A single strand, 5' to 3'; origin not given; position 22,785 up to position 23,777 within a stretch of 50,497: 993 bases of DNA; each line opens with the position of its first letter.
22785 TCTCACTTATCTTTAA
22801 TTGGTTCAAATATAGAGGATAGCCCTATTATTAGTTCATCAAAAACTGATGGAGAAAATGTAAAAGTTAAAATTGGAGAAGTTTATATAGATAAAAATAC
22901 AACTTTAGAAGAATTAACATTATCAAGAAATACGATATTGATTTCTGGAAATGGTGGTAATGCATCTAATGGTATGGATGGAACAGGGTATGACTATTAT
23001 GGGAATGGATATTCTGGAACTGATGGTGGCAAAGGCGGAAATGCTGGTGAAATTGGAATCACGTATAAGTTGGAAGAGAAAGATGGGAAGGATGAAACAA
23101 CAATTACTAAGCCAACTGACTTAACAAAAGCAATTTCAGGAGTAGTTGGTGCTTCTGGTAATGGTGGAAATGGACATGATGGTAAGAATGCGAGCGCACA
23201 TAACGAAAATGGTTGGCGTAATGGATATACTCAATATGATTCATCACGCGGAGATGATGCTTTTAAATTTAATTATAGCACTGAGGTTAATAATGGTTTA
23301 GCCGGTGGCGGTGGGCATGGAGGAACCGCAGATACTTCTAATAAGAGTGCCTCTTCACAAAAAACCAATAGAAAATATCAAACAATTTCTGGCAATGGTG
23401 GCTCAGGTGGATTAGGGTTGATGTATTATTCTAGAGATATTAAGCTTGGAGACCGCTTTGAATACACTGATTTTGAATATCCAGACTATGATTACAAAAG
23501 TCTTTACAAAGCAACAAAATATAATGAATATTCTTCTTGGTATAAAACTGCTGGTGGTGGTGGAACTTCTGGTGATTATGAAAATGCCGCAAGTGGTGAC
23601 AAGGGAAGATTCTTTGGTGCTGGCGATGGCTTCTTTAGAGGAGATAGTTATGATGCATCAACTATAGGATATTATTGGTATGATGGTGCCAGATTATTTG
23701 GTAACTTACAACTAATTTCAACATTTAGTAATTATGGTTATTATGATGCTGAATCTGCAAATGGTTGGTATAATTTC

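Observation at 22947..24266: Unique C-terminal tip: short glycine runs alternating with aromatic-rich segments (possible polyglycine-II-type binding domain)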

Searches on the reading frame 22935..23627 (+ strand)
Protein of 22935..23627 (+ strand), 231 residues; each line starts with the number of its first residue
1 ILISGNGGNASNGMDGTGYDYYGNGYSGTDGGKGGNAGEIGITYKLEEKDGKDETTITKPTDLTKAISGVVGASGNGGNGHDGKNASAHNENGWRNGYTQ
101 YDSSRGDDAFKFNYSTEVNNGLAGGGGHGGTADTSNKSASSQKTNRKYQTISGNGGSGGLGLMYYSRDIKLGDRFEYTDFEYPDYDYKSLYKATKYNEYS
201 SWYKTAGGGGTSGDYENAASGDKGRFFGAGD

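Call 68: search_solved_structures(query=window:22935-23627:+, max_evalue=10, show_alignments=3)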
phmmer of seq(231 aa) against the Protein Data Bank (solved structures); distinct sequences matched with E-value up to 10: 0.
